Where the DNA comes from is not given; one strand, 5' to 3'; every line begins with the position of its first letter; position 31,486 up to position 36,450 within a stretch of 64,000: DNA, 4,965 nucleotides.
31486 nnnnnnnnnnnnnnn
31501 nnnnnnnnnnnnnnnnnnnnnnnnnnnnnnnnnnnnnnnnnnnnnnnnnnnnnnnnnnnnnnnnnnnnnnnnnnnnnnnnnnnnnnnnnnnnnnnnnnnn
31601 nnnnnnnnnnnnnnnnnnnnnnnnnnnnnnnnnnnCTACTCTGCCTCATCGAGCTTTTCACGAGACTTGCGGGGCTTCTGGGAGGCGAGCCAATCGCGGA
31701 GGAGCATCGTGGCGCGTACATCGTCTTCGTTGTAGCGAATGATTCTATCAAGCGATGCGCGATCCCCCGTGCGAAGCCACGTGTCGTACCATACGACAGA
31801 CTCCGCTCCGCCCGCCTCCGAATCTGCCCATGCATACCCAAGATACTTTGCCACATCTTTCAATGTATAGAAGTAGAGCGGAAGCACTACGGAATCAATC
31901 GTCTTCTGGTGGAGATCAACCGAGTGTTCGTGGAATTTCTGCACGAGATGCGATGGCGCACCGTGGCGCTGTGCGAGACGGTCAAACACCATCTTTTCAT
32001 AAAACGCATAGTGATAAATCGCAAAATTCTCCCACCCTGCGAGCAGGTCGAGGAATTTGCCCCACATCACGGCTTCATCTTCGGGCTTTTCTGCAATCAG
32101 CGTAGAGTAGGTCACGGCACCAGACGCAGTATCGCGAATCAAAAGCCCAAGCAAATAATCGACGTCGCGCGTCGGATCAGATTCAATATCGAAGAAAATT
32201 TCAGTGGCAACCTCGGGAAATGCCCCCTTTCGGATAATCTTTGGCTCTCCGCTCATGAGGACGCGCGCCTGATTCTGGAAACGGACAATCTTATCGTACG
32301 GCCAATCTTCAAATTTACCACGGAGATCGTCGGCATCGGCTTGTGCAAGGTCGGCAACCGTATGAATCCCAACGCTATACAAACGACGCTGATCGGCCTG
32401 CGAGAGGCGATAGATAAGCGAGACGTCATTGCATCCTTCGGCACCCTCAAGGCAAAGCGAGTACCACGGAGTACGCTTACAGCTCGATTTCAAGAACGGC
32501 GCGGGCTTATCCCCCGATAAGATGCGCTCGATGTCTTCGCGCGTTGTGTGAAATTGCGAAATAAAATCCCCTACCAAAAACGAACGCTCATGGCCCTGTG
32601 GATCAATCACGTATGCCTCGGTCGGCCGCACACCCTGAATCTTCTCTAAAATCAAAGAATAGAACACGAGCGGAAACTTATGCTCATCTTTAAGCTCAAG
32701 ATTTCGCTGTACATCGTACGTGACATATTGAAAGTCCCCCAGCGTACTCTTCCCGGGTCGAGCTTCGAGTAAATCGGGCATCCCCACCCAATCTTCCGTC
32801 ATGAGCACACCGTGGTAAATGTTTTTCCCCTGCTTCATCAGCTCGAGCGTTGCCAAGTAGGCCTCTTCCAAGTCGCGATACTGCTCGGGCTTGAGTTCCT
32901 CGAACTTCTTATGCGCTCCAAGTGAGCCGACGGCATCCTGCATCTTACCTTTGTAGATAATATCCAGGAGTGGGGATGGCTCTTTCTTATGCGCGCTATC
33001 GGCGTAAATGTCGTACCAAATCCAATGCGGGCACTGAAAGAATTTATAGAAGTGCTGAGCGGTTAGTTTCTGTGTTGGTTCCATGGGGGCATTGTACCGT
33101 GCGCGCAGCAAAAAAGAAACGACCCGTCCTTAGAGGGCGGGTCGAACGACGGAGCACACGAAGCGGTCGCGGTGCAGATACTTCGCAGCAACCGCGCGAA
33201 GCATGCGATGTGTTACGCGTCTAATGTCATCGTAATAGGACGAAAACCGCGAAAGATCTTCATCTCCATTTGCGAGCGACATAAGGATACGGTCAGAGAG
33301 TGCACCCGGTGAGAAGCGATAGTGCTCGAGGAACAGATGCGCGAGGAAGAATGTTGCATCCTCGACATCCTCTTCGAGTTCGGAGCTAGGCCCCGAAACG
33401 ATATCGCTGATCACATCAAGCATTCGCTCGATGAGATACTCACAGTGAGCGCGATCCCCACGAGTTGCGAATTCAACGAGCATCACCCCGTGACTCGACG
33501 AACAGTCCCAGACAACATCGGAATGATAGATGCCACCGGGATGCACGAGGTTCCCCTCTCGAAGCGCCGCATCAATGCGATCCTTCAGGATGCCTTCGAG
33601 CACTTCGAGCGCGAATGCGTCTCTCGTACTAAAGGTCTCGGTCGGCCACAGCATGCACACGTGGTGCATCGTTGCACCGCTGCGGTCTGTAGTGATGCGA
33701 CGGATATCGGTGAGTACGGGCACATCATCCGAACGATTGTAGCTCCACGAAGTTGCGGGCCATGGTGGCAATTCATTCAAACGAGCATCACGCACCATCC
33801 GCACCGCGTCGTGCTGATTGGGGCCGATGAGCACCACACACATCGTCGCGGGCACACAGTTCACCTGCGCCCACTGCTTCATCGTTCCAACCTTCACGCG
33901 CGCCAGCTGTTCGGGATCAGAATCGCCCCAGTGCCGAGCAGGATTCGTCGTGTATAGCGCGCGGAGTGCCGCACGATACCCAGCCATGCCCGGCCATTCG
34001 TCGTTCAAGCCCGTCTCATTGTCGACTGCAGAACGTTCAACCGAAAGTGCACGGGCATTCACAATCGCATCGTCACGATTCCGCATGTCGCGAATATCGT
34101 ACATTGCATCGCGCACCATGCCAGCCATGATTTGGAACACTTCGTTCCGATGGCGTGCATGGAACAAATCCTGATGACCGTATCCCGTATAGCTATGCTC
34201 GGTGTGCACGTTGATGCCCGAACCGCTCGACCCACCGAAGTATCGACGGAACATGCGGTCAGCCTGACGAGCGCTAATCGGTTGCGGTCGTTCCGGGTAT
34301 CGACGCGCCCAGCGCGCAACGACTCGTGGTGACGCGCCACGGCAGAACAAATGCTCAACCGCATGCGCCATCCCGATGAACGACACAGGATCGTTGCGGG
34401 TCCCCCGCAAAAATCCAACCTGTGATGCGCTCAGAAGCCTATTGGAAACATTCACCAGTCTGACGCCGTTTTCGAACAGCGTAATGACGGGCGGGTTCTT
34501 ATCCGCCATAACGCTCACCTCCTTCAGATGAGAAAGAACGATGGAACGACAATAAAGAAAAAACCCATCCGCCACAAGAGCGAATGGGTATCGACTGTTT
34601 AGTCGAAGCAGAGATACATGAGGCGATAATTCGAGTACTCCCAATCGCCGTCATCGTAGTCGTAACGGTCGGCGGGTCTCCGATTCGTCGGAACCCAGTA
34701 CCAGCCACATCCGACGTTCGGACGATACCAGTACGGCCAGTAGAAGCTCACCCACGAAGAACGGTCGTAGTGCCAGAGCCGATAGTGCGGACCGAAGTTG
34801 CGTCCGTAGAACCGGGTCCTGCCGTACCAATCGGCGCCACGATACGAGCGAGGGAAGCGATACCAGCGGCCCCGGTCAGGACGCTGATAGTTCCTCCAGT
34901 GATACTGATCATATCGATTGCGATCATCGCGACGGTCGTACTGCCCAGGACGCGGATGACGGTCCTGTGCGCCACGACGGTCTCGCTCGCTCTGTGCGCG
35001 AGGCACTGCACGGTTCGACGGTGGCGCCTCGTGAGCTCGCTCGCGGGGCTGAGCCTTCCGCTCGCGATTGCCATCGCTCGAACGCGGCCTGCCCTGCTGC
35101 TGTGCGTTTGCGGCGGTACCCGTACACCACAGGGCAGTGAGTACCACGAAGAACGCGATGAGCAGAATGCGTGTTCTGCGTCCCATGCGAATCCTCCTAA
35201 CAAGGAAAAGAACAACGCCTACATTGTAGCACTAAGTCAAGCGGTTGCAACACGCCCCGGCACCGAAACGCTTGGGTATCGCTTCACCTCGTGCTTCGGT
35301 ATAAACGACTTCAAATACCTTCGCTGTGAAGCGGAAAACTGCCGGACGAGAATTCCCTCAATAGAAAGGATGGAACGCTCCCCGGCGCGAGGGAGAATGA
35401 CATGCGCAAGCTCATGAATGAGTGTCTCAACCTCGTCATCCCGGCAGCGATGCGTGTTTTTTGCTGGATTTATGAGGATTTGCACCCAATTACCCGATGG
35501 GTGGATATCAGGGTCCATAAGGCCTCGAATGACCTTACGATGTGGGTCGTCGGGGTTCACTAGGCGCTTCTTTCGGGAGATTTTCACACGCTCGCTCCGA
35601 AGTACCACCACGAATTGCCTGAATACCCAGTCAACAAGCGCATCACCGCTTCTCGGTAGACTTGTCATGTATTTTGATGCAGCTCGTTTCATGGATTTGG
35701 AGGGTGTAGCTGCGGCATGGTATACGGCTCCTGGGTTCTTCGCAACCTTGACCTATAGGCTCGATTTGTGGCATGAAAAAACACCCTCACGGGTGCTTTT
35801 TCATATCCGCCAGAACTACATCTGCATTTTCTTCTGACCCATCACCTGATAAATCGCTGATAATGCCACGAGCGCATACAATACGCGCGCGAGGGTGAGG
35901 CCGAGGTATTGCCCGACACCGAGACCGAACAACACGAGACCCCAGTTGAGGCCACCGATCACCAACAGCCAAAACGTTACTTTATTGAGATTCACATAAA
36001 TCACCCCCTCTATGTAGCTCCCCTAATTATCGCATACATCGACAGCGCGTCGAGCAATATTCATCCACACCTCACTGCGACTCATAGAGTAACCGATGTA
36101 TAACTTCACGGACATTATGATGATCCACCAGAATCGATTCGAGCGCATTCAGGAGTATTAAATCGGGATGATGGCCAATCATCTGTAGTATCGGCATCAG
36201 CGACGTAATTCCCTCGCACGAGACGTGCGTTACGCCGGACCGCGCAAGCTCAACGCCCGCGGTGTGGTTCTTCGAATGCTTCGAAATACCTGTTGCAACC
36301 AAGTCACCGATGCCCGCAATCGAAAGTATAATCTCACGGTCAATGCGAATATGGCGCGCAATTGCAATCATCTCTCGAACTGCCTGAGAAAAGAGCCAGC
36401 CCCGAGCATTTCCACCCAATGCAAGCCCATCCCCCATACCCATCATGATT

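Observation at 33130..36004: Operon pairing an M16 peptidase with a signal-peptide-bearing R/D/Y/W low-complexity secreted protein, a mini HExxH protein and a DUF378 protein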

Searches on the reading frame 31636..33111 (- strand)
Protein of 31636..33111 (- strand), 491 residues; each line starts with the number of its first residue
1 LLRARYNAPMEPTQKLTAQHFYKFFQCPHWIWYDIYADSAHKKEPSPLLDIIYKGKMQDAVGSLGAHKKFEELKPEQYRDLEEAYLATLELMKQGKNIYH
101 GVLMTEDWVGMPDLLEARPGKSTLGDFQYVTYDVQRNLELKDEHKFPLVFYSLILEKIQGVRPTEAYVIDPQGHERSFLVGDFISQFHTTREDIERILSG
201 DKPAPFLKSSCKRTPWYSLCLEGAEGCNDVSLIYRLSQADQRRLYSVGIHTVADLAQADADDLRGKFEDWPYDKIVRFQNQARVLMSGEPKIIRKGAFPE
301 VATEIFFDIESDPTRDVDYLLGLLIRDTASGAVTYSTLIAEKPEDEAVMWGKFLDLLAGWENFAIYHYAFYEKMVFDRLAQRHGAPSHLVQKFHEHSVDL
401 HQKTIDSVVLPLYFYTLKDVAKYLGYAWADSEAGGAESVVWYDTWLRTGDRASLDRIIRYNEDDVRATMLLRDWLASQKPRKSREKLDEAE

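Call 3: search_protein_families(library=pfam, proteins=[window:31636-33111:-], max_evalue=0.1)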
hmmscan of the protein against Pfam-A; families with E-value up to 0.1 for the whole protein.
window:31636-33111:- (491 aa): 2 families
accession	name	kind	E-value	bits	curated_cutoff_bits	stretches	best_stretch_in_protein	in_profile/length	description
PF13482.12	RNase_H_2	-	3.1e-33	115.5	22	1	305-475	1-164/165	RNase_H superfamily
PF14520.12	HHH_5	-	0.0084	17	27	1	242-263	16-37/57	Helix-hairpin-helix domain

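Call 17: find_related_loci(query=window:31636-33111:-, collection=genome_contigs, flank=10000)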
Query window:31636-33111:- (491 aa) in genome_contigs; peptide patterns used: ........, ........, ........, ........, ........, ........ (x = any residue, [..] = any of these).
82 stretches matched a pattern; 67 encode a relative of the query (tblastn E <= 1e-3); 66 distinct loci.
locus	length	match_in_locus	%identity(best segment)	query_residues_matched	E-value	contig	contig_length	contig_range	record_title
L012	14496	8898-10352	89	6-490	0e+0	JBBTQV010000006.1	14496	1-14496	MAG: Patescibacteria group bacterium isolate H41-bin111_1 H41_bin111_1_000000000006, whole genome shotgun sequence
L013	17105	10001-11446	82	10-491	0e+0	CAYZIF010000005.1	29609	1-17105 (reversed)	MAG TPA_asm: uncultured Candidatus Saccharibacteria bacterium isolate ERP113451_co1_213 genome assembly, contig: NODE_17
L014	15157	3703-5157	81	6-490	0e+0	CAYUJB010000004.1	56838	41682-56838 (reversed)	MAG TPA_asm: uncultured Candidatus Saccharibacteria bacterium isolate ERP113451_co1_18 genome assembly, contig: NODE_411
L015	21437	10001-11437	80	10-488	0e+0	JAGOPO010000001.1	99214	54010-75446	MAG: Candidatus Paceibacterota bacterium isolate Gw_Eff_bin_126 Gw_Eff_266_length_99214_cov_7.250931, whole genome shotg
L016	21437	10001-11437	80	10-488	0e+0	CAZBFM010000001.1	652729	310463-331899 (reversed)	MAG TPA_asm: uncultured Candidatus Saccharibacteria bacterium isolate SRP170004_co1_40 genome assembly, contig: NODE_7_l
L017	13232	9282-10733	76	6-489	0e+0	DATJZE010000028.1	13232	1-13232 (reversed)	MAG TPA_asm: Candidatus Paceibacterota bacterium isolate SMAG_U15170 k141_3771897, whole genome shotgun sequence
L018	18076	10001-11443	88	10-489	0e+0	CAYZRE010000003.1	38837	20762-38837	MAG TPA_asm: uncultured Candidatus Saccharibacteria bacterium isolate SRP136066_co1_227 genome assembly, contig: NODE_77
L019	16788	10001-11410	72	15-484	0e+0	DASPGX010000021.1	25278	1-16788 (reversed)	MAG TPA_asm: Candidatus Paceibacterota bacterium isolate SMAG_U16462 k141_1236451, whole genome shotgun sequence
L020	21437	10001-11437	67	14-491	0e+0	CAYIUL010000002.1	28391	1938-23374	MAG TPA_asm: uncultured Candidatus Saccharibacteria bacterium isolate ERP119705_co5_417 genome assembly, contig: NODE_19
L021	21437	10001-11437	66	10-489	0e+0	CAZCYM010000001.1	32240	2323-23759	MAG TPA_asm: uncultured Candidatus Saccharibacteria bacterium isolate binchicken_co38_519 genome assembly, contig: NODE_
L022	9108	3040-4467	67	14-488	0e+0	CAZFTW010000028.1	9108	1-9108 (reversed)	MAG TPA_asm: uncultured Candidatus Saccharibacteria bacterium isolate binchicken_co227_337 genome assembly, contig: NODE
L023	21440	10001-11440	65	13-491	0e+0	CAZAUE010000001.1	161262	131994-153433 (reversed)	MAG TPA_asm: uncultured Candidatus Saccharibacteria bacterium isolate SRP050083_co1_186 genome assembly, contig: NODE_8_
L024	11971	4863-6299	66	12-490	0e+0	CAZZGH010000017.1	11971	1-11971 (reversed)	MAG TPA_asm: uncultured Candidatus Saccharibacteria bacterium isolate binchicken_co38_350 genome assembly, contig: NODE_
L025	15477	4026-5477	67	16-491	0e+0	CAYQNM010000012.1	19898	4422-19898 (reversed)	MAG TPA_asm: uncultured Candidatus Saccharibacteria bacterium isolate SRP193066_co2_106 genome assembly, contig: NODE_14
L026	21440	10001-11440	65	12-491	0e+0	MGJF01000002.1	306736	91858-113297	MAG: Candidatus Yanofskybacteria bacterium RIFCSPHIGHO2_01_FULL_43_32 rifcsphigho2_01_scaffold_161, whole genome shotgun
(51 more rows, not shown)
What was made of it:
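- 66 anchor loci are all Yanofskybacteria or Paceibacteria metagenome-assembled genomes (call 17).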

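Call 23: search_protein_families(library=ncbifam, proteins=[window:31636-33111:-], max_evalue=0.1)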
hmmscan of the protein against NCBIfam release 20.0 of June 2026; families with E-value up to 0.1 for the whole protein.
window:31636-33111:- (491 aa): 3 families
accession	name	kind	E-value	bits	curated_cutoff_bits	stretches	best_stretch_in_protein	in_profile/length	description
TIGR03491.1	TIGR03491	subfamily_domain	5.5e-99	332.2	97.45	1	17-475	2-462/462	TM0106 family RecB-like putative nuclease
TIGR00372.1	cas4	equivalog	0.00018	21.4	65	1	96-221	53-179/180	CRISPR-associated protein Cas4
NF047443.1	CompRegAqLcpA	equivalog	0.047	13.4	300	1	72-113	91-131/189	complement regulator-acquiring protein LcpA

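Call 76: search_protein_families(library=padloc, proteins=[window:31636-33111:-, L012:8256-8861:+], max_evalue=0.01)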
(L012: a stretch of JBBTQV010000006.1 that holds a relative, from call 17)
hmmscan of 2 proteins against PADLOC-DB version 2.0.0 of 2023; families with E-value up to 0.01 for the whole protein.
window:31636-33111:- (491 aa): 1 family
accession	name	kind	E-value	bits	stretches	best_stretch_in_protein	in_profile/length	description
PDLC00943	Cas4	-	4.8e-05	21.4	1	96-221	53-179/180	CRISPR-associated protein Cas4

L012:8256-8861:+ (201 aa): 2 families
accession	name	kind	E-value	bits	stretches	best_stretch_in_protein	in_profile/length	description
PDLC00890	JAB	-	0.00036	18.1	1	6-114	11-112/157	JAB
PDLC00897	JAB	-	0.0093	14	0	18-98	15-94/154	JAB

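Call 77: search_protein_families(library=phrogs, proteins=[L012:8256-8861:+], max_evalue=0.01)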
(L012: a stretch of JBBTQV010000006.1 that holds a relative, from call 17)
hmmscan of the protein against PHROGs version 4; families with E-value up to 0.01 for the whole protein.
L012:8256-8861:+ (201 aa): 0 families

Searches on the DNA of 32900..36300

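Call 72: search_rna_families(source=window, start=32900, end=36300, threshold=evalue, max_evalue=1)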
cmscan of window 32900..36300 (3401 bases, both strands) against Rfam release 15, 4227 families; matches with E-value up to 1: 1.
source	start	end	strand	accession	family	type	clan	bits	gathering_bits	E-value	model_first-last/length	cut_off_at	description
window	33113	33199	-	RF02837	anti-hemB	Gene; sRNA;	-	19.9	49.5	0.2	1-81/81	no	Burkholderia RNA 7 (anti-hemB)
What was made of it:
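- Tried and rejected: Only a chance-level hit (E 0.2; call 72).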

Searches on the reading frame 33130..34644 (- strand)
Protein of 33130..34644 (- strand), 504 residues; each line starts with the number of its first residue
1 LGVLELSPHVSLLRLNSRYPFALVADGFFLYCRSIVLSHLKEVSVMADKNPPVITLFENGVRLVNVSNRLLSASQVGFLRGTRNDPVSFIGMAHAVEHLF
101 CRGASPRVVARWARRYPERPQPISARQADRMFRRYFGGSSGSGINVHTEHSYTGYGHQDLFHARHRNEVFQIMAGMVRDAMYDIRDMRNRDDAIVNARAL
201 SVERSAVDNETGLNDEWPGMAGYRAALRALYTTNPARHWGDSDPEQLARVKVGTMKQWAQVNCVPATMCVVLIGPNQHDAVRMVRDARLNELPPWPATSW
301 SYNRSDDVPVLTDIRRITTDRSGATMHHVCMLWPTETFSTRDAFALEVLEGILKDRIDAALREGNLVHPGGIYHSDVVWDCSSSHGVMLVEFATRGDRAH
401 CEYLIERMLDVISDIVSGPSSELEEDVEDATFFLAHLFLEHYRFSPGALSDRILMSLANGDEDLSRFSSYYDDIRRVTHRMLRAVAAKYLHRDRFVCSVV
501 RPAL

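Call 3: search_protein_families(library=pfam, proteins=[window:33130-34644:-], max_evalue=0.1)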
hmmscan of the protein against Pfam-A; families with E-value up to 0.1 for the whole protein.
window:33130-34644:- (504 aa): 1 family
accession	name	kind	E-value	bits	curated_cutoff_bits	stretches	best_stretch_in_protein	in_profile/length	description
PF05193.26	Peptidase_M16_C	-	1.1e-06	29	23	1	255-421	7-172/181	Peptidase M16 inactive domain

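Call 23: search_protein_families(library=ncbifam, proteins=[window:33130-34509:-], max_evalue=0.1)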
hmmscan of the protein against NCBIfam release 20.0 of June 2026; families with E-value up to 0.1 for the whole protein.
window:33130-34509:- (459 aa): 0 families

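Call 32: search_solved_structures(query=window:33130-34509:-, max_evalue=0.01, show_alignments=1)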
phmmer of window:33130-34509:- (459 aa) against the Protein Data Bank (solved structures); distinct sequences matched with E-value up to 0.01: 3.
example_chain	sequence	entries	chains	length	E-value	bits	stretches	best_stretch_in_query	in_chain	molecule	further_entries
3amj_C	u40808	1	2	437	4.5e-06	29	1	166-323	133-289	zinc peptidase active subunit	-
3ami_A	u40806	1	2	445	4.9e-06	28.9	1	166-323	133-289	zinc peptidase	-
3hdi_A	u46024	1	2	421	0.00096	21.3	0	12-71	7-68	Processing protease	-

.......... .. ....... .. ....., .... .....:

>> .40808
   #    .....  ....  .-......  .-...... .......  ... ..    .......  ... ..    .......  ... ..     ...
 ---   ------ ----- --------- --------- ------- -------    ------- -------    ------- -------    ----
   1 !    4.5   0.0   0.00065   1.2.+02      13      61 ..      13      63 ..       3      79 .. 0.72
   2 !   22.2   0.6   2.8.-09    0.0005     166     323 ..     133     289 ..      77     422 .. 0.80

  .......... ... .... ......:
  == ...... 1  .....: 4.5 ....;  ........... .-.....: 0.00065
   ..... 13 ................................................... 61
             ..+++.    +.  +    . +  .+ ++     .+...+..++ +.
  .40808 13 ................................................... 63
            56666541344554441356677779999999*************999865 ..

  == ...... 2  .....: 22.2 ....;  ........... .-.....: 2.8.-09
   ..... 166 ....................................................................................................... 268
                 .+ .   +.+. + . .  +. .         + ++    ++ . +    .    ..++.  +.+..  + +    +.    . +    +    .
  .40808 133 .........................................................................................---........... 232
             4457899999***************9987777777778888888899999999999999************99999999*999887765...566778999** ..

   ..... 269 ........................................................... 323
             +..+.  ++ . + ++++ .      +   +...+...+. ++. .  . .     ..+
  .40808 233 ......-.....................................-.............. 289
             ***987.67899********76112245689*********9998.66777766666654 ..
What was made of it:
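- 33130..34509 (-): M16B peptidase, 459 aa, no signal peptide; HAVEH at nt 34351-34365; distal E158/E165. PDB 3amj/3ami at 4.5e-6 and 3hdi (call 32).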

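Call 71: list_cluster_members(proteins=[P0001, window:33130-34509:-, P0034])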
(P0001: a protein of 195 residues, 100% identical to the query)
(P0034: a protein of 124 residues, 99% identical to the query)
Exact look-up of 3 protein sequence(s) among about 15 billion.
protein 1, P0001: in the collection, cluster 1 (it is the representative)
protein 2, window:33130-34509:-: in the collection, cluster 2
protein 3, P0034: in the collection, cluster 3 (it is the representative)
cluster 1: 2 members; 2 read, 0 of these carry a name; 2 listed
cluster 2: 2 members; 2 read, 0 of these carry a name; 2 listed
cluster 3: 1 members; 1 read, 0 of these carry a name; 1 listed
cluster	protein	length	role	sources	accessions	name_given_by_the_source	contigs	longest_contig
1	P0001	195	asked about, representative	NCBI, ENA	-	-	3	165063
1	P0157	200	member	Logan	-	-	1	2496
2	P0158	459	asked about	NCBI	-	-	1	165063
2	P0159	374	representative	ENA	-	-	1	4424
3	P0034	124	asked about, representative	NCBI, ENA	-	-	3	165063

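Call 73: search_protein_families(library=pfam, alignment_id=A4, max_evalue=0.001)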
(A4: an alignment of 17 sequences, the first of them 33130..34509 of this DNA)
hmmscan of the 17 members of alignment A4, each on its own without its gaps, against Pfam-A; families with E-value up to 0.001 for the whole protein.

A. member 1, window:33130-34509:- (459 aa): 1 family
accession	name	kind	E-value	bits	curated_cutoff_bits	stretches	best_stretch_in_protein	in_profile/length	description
PF05193.26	Peptidase_M16_C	-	8.6e-07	29.4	23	1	210-376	7-172/181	Peptidase M16 inactive domain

B. families by the number of members that match (of 17 scanned): 2 families
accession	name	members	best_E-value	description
PF05193.26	Peptidase_M16_C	15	1.9e-17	Peptidase M16 inactive domain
PF00675.25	Peptidase_M16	10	1.6e-15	Insulinase (Peptidase family M16)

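Call 76: search_protein_families(library=padloc, proteins=[window:33130-34509:-], max_evalue=0.01)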
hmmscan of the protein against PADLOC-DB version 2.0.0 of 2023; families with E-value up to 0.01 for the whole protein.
window:33130-34509:- (459 aa): 0 families

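Call 77: search_protein_families(library=phrogs, proteins=[window:33130-34509:-], max_evalue=0.01)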
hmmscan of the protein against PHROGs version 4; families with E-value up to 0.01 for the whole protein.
window:33130-34509:- (459 aa): 0 families

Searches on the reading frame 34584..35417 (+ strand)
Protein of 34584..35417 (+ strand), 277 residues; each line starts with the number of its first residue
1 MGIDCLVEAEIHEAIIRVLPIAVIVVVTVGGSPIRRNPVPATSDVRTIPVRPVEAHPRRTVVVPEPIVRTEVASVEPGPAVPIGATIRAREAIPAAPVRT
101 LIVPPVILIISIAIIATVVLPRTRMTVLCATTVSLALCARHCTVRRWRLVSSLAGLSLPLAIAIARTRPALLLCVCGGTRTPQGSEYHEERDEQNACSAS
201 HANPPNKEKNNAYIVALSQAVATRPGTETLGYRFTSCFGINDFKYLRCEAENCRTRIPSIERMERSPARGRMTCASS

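Call 3: search_protein_families(library=pfam, proteins=[window:34584-35417:+], max_evalue=0.1)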
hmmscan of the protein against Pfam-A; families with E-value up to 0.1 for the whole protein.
window:34584-35417:+ (277 aa): 0 families
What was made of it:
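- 34584..35417 (+): 277-aa antisense shadow ORF (not a gene). No family hit (call 3).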
